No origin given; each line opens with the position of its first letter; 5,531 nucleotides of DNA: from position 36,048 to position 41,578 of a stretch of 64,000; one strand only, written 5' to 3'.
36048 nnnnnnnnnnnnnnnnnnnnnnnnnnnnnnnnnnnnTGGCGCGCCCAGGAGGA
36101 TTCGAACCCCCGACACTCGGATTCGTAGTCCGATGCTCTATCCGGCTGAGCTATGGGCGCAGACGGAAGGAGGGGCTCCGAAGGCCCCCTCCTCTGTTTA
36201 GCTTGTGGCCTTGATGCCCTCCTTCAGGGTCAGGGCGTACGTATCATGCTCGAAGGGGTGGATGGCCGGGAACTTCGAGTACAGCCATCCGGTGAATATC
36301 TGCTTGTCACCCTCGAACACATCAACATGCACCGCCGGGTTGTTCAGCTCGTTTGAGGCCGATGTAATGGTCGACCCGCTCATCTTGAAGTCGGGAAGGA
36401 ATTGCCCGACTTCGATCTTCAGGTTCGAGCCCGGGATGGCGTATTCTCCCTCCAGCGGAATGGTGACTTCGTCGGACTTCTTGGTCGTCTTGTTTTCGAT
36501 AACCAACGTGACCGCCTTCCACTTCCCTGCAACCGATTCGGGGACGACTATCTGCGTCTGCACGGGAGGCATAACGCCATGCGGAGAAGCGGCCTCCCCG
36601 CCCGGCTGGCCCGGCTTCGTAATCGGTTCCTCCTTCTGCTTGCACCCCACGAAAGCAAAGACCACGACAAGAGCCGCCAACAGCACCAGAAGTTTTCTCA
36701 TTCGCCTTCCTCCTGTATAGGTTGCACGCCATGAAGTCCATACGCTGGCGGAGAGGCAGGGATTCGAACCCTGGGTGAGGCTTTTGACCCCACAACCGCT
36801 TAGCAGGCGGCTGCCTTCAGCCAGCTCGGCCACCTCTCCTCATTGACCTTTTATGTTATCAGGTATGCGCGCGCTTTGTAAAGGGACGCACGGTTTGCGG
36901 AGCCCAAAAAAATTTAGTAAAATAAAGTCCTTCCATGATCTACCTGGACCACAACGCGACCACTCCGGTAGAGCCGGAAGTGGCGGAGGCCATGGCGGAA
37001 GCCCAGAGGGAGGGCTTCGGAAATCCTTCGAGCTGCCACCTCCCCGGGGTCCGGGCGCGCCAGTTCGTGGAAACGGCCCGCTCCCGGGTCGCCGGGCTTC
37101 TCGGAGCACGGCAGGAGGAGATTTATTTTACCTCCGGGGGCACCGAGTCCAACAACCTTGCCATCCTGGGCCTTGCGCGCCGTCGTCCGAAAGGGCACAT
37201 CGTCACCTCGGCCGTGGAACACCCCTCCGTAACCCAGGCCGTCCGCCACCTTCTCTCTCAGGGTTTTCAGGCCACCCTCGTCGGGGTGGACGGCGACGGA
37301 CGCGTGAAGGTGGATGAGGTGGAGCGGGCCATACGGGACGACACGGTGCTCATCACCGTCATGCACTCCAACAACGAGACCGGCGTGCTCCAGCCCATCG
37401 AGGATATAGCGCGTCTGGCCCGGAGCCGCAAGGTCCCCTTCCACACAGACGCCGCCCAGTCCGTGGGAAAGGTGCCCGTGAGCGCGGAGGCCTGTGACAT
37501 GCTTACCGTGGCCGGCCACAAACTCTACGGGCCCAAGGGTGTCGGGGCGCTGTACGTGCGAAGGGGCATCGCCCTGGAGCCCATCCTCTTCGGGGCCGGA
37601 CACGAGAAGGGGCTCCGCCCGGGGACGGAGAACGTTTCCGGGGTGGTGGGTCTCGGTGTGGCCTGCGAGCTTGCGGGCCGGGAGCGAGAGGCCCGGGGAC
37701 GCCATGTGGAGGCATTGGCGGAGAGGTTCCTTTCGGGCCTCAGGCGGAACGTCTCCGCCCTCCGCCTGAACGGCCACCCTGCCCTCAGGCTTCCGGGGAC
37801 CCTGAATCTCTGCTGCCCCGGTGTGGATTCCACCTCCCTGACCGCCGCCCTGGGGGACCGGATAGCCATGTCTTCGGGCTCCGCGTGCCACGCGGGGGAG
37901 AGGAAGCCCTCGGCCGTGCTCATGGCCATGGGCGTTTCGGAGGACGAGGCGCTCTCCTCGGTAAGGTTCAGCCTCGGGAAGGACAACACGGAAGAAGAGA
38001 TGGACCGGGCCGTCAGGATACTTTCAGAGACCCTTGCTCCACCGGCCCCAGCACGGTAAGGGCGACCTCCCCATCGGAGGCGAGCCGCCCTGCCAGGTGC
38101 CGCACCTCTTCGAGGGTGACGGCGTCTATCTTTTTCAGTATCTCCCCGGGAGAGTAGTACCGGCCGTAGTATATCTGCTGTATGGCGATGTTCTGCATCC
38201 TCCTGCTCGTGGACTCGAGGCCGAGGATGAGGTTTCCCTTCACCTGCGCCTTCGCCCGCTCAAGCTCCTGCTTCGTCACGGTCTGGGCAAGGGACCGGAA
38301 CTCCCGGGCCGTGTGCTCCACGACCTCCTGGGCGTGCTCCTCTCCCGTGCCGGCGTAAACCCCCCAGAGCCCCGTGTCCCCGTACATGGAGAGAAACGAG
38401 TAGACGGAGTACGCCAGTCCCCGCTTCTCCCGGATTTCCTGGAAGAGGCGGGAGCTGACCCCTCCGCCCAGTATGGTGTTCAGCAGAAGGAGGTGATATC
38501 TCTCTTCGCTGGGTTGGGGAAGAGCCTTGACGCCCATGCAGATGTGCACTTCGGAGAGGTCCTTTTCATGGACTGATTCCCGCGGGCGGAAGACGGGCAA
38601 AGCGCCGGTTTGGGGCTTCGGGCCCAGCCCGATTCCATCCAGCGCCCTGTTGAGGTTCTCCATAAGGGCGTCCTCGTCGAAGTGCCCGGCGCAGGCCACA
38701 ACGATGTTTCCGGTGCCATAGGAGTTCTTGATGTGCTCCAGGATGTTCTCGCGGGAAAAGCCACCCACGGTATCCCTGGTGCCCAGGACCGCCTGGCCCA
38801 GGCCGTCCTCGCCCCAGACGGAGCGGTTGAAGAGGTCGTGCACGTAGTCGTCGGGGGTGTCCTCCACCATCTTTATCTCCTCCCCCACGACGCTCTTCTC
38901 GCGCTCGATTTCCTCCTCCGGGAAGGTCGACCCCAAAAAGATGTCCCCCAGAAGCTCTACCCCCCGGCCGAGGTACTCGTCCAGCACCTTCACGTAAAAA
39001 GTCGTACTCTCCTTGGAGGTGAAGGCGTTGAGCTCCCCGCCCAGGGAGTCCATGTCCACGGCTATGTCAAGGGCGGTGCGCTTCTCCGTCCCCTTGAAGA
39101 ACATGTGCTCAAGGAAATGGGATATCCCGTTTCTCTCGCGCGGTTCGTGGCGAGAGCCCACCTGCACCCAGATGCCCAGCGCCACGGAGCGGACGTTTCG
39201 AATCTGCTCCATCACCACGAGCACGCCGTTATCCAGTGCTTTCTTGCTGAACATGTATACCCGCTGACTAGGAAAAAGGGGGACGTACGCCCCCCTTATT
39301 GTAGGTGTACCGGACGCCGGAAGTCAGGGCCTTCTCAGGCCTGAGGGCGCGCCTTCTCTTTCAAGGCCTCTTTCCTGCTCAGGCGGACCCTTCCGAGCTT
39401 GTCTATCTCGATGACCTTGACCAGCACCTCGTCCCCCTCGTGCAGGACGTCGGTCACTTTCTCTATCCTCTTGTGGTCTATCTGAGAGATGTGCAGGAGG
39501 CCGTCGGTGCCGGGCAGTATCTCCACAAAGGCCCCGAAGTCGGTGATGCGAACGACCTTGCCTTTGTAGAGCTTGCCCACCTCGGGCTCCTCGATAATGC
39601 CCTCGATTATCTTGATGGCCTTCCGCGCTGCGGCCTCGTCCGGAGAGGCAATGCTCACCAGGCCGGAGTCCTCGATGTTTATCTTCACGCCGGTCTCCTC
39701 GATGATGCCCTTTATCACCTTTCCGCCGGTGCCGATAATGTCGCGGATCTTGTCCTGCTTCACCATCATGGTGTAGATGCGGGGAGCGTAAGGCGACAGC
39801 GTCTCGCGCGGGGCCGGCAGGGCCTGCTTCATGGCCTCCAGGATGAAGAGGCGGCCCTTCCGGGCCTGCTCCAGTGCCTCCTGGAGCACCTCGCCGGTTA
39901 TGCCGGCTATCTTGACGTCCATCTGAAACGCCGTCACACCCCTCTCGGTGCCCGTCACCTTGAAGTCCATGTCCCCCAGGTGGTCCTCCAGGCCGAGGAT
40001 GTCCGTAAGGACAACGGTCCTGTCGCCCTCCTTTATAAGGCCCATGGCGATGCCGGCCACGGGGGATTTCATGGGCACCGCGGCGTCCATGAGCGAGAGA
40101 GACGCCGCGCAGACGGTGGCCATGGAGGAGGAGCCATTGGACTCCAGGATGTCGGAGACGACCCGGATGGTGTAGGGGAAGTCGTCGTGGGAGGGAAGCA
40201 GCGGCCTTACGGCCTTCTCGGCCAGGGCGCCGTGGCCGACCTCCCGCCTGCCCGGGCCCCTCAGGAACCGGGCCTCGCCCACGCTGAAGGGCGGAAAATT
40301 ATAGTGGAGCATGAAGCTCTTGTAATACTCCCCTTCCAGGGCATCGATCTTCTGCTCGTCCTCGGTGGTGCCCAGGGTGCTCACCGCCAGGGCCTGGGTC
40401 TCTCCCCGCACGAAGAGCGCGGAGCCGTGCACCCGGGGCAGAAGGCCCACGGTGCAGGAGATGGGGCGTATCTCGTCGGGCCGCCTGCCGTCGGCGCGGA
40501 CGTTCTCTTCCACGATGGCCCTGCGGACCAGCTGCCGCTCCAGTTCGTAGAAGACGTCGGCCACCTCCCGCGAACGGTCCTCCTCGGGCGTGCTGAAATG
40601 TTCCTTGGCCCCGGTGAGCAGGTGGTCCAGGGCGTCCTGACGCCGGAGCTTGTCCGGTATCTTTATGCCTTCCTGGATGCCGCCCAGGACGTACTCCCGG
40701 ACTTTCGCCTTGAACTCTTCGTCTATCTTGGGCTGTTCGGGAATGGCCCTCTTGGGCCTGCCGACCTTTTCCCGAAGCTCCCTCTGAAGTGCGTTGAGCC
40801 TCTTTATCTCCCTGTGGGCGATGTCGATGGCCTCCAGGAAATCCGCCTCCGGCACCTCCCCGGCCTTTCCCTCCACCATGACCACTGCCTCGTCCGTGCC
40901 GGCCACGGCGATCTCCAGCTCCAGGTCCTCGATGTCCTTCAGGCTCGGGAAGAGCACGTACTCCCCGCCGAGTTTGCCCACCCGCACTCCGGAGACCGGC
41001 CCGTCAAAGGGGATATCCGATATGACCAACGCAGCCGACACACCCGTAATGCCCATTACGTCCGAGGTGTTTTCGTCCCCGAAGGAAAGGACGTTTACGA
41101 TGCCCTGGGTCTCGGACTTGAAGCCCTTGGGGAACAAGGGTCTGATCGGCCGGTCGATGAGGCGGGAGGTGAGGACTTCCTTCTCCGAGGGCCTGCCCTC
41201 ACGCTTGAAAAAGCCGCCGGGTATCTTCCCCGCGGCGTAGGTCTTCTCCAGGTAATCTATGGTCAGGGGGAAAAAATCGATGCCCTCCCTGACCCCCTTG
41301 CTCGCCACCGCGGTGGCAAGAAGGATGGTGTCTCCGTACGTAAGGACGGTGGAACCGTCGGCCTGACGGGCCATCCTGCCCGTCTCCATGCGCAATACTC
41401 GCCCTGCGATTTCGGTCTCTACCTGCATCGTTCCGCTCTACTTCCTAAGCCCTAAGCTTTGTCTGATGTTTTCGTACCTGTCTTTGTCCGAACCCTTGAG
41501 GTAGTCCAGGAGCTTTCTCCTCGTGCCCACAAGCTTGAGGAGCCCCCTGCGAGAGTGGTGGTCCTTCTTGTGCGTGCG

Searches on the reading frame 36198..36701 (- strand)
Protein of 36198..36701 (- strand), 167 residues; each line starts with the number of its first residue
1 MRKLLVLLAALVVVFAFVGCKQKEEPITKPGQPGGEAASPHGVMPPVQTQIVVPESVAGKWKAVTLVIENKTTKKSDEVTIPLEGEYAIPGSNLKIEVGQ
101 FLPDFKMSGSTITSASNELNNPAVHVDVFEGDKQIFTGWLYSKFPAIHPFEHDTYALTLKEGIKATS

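Call 30: search_protein_families(library=ncbifam, proteins=[window:36198-36701:-], max_evalue=0.01)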
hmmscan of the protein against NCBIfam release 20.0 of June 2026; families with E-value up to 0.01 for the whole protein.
window:36198-36701:- (167 aa): 0 families

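Call 40: find_homologous_proteins(query=window:36198-36701:-)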
Query window:36198-36701:- (167 aa): 240 proteins with E <= 0.001 among 316 candidates; the best 120 are listed.
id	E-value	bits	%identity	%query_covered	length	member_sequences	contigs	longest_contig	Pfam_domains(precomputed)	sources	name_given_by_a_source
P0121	1.8e-105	368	100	100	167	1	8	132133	PF09923.15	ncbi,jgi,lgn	ncbi:MAG: DUF2155 domain-containing protein [Nitrospirota bacterium]|jgi:hypothetical protein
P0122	1.5e-57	212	63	98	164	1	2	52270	PF09923.15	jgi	jgi:hypothetical protein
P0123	8.1e-57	210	58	98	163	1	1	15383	PF09923.15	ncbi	-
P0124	2.7e-56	208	60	98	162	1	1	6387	PF09923.15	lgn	-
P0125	5.7e-55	204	58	97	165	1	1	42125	PF09923.15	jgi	jgi:hypothetical protein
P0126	1.4e-53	199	58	98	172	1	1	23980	PF09923.15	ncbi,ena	-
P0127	1.4e-53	199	54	99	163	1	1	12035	PF09923.15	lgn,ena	-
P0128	2.1e-53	199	51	98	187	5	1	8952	PF09923.15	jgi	jgi:hypothetical protein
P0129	2.3e-53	198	58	98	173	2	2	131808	PF09923.15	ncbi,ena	-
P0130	2.4e-53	198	54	98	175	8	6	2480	PF09923.15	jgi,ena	-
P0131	3.9e-53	198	55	98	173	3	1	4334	PF09923.15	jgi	jgi:hypothetical protein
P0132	4.3e-53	198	54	96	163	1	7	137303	PF09923.15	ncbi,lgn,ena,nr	ncbi:MAG: DUF2155 domain-containing protein [Actinomycetota bacterium]|nr:DUF2155 domain-containing 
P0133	4.4e-53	198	55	98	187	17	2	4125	PF09923.15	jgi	jgi:hypothetical protein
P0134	6.3e-53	197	59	98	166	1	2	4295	PF09923.15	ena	-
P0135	7.9e-53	197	60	98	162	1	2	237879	PF09923.15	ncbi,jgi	jgi:hypothetical protein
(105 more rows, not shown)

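Call 41: find_encoding_contigs(protein=P0122, flank=10000, max_places=2)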
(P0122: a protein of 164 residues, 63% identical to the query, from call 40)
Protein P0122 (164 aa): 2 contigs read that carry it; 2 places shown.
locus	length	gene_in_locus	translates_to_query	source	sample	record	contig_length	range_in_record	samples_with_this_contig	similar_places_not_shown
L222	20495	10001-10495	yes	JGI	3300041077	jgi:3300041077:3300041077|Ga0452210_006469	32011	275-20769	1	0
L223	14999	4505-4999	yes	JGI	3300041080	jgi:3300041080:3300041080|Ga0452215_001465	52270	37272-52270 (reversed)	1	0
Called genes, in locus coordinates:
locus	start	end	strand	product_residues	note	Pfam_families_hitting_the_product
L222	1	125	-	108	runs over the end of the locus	-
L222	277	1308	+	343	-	PF00586:AIRS, PF02769:AIRS_C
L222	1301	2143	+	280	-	PF01551:Peptidase_M23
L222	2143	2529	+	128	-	PF04519:Bactofilin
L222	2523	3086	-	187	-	PF03843:Slp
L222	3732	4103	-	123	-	PF09350:DJC28_CD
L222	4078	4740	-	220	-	PF02492:cobW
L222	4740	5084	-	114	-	PF01155:HypA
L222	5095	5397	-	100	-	PF12732:YtxH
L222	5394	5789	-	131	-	PF06103:DUF948, PF00015:MCPsignal (weak)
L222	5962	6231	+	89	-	PF00312:Ribosomal_S15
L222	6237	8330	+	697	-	PF01138:RNase_PH, PF03725:RNase_PH_C, PF03726:PNPase, PF01138:RNase_PH, PF00013:KH_1, PF00575:S1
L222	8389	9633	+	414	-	PF00675:Peptidase_M16, PF05193:Peptidase_M16_C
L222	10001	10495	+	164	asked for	PF09923:DUF2155 (weak)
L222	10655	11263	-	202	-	PF00258:Flavodoxin_1 (weak), PF02525:Flavodoxin_2, PF03358:FMN_red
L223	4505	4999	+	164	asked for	PF09923:DUF2155 (weak)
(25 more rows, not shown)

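Call 42: find_encoding_contigs(protein=P0135, flank=10000, max_places=2)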
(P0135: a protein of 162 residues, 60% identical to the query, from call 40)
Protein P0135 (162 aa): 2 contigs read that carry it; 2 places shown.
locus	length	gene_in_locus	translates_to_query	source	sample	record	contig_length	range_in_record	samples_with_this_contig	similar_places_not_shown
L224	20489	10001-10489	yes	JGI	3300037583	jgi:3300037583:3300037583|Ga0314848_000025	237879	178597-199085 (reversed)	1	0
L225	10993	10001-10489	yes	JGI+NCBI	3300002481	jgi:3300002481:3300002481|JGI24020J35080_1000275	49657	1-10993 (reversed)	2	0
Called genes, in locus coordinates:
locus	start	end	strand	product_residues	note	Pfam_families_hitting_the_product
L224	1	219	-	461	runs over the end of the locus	PF00890:FAD_binding_2 (faint), PF01134:GIDA (weak), PF02737:3HCDH_N (faint), PF03486:HI0933_like (faint), PF07992:Pyr_redox_2, PF13738:Pyr_redox_3, PF00070:Pyr_redox, PF02852:Pyr_redox_dim, +1 more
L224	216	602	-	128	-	PF01597:GCV_H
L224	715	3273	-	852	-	PF01624:MutS_I, PF05188:MutS_II, PF05192:MutS_III, PF05190:MutS_IV, PF00488:MutS_V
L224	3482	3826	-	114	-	-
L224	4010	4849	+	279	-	PF13531:SBP_bac_11, PF01547:SBP_bac_1 (weak)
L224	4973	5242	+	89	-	PF00312:Ribosomal_S15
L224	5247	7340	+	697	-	PF01138:RNase_PH, PF03725:RNase_PH_C (weak), PF03726:PNPase, PF01138:RNase_PH, PF00013:KH_1, PF00575:S1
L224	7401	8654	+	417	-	PF00675:Peptidase_M16, PF05193:Peptidase_M16_C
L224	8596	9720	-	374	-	PF00266:Aminotran_5, PF01041:DegT_DnrJ_EryC1, PF01212:Beta_elim_lyase (weak)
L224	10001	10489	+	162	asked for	PF09923:DUF2155 (weak)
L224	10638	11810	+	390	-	-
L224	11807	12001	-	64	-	-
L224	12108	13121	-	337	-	PF02912:Phe_tRNA-synt_N, PF01409:tRNA-synt_2d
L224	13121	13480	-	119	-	PF00453:Ribosomal_L20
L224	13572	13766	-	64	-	PF01632:Ribosomal_L35p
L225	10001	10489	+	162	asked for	PF09923:DUF2155 (weak)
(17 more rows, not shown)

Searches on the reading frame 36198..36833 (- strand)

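Call 6: search_protein_families(library=pfam, proteins=[window:36198-36833:-], max_evalue=0.01)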
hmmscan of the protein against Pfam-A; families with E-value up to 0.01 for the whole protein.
window:36198-36833:- (211 aa): 1 family
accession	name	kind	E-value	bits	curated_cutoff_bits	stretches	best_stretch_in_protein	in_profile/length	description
PF09923.14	DUF2155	-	1.3e-06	28.9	27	1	161-204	42-87/89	Uncharacterized protein conserved in bacteria (DUF2155)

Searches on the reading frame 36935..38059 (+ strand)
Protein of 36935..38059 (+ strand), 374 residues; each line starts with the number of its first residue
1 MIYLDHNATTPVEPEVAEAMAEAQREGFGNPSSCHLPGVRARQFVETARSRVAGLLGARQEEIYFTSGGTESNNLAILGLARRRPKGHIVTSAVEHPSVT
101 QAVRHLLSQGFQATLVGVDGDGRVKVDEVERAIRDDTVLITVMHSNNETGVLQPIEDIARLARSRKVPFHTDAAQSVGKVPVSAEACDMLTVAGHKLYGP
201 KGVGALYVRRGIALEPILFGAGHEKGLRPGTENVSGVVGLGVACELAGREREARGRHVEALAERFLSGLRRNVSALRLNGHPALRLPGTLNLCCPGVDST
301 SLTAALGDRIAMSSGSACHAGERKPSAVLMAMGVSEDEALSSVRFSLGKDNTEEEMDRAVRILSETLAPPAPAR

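Call 6: search_protein_families(library=pfam, proteins=[window:36935-38059:+], max_evalue=0.01)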
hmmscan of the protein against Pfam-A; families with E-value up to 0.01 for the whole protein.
window:36935-38059:+ (374 aa): 4 families
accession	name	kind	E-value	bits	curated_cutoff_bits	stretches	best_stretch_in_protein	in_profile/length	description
PF00266.25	Aminotran_5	-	1.6e-73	248.3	21.5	1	2-358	1-370/371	Aminotransferase class-V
PF01212.27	Beta_elim_lyase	-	5.2e-09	36.3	27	1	48-175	37-171/288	Beta-eliminating lyase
PF01041.23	DegT_DnrJ_EryC1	-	1.1e-06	28.5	19.8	1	66-179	45-152/360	DegT/DnrJ/EryC1/StrS aminotransferase family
PF00155.27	Aminotran_1_2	-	4.9e-05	23.1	19.7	1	45-167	44-180/361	Aminotransferase class I and II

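Call 12: find_related_loci(query=window:36935-38059:+, collection=genome_contigs, flank=10000)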
Query window:36935-38059:+ (374 aa) in genome_contigs; peptide patterns used: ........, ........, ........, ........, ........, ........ (x = any residue, [..] = any of these).
600 stretches matched a pattern (row limit reached: there are more); 589 encode a relative of the query (tblastn E <= 1e-3); the best 80 are kept; 80 distinct loci.
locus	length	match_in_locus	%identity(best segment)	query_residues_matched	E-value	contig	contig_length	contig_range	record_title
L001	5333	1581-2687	59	1-367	2e-146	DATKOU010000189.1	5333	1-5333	MAG TPA_asm: Thermodesulfovibrionales bacterium isolate SMAG_U14772 k141_1037390, whole genome shotgun sequence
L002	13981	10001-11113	57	1-371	2e-131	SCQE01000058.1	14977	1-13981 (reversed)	MAG: Nitrospirae bacterium isolate DP16D_bin.35 DP16D_bin.35-64110, whole genome shotgun sequence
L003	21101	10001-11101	54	2-366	3e-115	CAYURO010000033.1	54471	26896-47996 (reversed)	MAG TPA_asm: uncultured Enterobacteriaceae bacterium isolate SRP272421_co4_693 genome assembly, contig: NODE_882_length_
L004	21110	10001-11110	51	2-367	7e-114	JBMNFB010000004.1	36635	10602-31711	MAG: Bacillota bacterium isolate SBF912LR0HQ0123 contig_29114, whole genome shotgun sequence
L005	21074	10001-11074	53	2-357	6e-109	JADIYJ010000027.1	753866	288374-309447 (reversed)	MAG: Proteobacteria bacterium isolate AalE_18-Q3-R2-46_BAT3C.357 tig00264093-10-7570180, whole genome shotgun sequence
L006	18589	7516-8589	52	1-355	3e-108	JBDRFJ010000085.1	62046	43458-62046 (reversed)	MAG: Pseudomonadota bacterium isolate MEGAHIT-group-1.368 k141_3725120, whole genome shotgun sequence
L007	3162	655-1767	49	2-367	5e-110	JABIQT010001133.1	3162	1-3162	MAG: Candidatus Latescibacterota bacterium isolate SI072_bin148 k141_2378887, whole genome shotgun sequence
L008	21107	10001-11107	47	1-367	6e-107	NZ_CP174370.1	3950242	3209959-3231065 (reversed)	Clostridium sp. MB05 chromosome, complete genome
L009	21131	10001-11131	52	2-367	8e-107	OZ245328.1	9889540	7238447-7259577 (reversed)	MAG: Polyangiaceae bacterium isolate ef4d6364-0f41-4c80-b183-af888e385f1b genome assembly, chromosome: 1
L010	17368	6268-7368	49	1-363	7e-107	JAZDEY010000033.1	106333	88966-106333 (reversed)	MAG: Candidatus Eisenbacteria bacterium isolate MEGAHIT-group-0.172 k141_12033580, whole genome shotgun sequence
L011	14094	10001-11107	49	2-368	4e-105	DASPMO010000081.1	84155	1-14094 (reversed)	MAG TPA_asm: Thermoanaerobaculia bacterium isolate SMAG_U12094 k141_44918, whole genome shotgun sequence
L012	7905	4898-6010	47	2-367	4e-104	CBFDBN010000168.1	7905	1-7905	MAG TPA_asm: uncultured bacterium isolate SRR26215676_binner13_Refined_113 genome assembly, contig: ERZ25073495.8729, wh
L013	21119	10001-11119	46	1-367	3e-103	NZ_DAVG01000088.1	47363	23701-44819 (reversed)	MAG: Methanosarcina sp. UBA5 UBA5_contig_2953, whole genome shotgun sequence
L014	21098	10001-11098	47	1-364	3e-103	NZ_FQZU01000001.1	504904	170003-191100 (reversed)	Desulfatibacillum alkenivorans DSM 16219, whole genome shotgun sequence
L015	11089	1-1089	50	3-363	4e-103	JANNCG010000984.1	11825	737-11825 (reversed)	MAG: Myxococcales bacterium isolate OTE_78_metabat_205 OTE_78_k141_4140133, whole genome shotgun sequence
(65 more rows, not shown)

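Call 14: find_encoding_contigs(protein=window:36935-38059:+, flank=10000, max_places=10)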
Protein window:36935-38059:+ (374 aa): 8 contigs read that carry it; 6 places shown.
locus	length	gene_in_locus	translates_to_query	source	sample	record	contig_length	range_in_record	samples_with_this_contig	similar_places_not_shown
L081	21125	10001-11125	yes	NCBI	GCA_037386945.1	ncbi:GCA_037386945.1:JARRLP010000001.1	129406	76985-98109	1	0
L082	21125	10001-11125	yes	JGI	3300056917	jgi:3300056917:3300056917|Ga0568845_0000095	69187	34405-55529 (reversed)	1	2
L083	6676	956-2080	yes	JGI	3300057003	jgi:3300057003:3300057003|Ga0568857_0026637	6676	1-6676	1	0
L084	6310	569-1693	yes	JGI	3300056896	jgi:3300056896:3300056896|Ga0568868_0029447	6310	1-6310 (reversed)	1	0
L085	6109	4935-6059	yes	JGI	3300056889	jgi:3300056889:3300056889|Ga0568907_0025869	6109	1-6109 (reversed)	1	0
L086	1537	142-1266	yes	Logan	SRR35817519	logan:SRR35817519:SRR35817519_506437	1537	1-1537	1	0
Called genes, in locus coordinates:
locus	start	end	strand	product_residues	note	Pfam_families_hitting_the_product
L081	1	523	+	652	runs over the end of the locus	PF07973:tRNA_SAD, PF00587:tRNA-synt_2b, PF03129:HGTP_anticodon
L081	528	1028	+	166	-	PF05198:IF3_N, PF00707:IF3_C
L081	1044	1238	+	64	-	PF01632:Ribosomal_L35p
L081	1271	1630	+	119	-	PF00453:Ribosomal_L20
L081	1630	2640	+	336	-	PF02912:Phe_tRNA-synt_N, PF01409:tRNA-synt_2d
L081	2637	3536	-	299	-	PF01112:Asparaginase_2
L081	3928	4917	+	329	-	PF07589:PEP_exosort_dom (weak)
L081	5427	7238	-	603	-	-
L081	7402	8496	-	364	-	PF25106:VWA_4 (weak), PF07589:PEP_exosort_dom (weak)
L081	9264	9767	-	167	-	PF09923:DUF2155 (weak)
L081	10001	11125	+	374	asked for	PF00266:Aminotran_5, PF01041:DegT_DnrJ_EryC1 (weak), PF01212:Beta_elim_lyase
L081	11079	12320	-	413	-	PF00675:Peptidase_M16, PF05193:Peptidase_M16_C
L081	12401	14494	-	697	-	PF01138:RNase_PH, PF03725:RNase_PH_C, PF03726:PNPase, PF01138:RNase_PH, PF00013:KH_1, PF00575:S1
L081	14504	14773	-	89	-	PF00312:Ribosomal_S15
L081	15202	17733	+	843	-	PF01624:MutS_I, PF05188:MutS_II, PF05192:MutS_III, PF05190:MutS_IV, PF00488:MutS_V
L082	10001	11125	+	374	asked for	PF00266:Aminotran_5, PF01041:DegT_DnrJ_EryC1 (weak), PF01212:Beta_elim_lyase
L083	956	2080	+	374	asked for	PF00266:Aminotran_5, PF01041:DegT_DnrJ_EryC1 (weak), PF01212:Beta_elim_lyase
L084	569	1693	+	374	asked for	PF00266:Aminotran_5, PF01041:DegT_DnrJ_EryC1 (weak), PF01212:Beta_elim_lyase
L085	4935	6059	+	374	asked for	PF00266:Aminotran_5, PF01041:DegT_DnrJ_EryC1 (weak), PF01212:Beta_elim_lyase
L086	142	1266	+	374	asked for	PF00266:Aminotran_5, PF01041:DegT_DnrJ_EryC1 (weak), PF01212:Beta_elim_lyase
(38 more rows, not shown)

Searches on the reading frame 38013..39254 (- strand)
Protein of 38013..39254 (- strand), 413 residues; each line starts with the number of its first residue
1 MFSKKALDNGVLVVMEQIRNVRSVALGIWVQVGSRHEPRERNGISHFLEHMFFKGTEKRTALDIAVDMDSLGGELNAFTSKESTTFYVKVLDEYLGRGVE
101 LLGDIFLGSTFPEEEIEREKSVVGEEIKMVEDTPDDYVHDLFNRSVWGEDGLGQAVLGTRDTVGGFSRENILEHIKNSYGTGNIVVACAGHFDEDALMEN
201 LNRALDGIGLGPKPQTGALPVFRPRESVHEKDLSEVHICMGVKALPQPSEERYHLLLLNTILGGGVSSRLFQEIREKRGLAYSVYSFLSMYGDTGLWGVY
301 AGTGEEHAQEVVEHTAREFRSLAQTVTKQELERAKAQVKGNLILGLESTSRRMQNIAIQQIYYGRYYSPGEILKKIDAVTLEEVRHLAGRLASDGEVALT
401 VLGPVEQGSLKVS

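Call 6: search_protein_families(library=pfam, proteins=[window:38013-39254:-], max_evalue=0.01)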
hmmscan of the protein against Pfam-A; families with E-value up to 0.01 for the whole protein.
window:38013-39254:- (413 aa): 2 families
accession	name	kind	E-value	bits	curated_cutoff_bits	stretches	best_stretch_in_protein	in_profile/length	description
PF00675.25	Peptidase_M16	-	1.2e-40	139.3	22.3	1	13-159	2-148/149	Insulinase (Peptidase family M16)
PF05193.26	Peptidase_M16_C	-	1.8e-38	132.7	23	1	166-337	2-180/181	Peptidase M16 inactive domain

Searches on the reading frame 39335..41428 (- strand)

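Call 6: search_protein_families(library=pfam, proteins=[window:39335-41428:-], max_evalue=0.01)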
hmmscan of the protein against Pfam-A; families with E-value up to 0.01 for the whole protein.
window:39335-41428:- (697 aa): 6 families
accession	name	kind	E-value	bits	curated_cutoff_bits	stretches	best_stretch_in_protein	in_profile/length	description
PF01138.27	RNase_PH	-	7.1e-57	191.9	25.5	2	10-140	3-130/130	3' exoribonuclease family, domain 1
PF03725.20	RNase_PH_C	-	1.6e-21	76.4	20.8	2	143-206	1-66/67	3' exoribonuclease family, domain 2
PF00575.29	S1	-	8.5e-20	71.4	22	1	614-686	1-74/74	S1 RNA binding domain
PF03726.19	PNPase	-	2.1e-12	47.8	24.6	1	240-316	3-81/81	Polyribonucleotide nucleotidyltransferase, RNA binding domain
PF00013.35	KH_1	-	7.3e-10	38.9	21.5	1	552-609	2-65/66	KH domain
PF13509.12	S1_2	-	0.0027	18.2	21.8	0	617-652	1-36/61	S1 domain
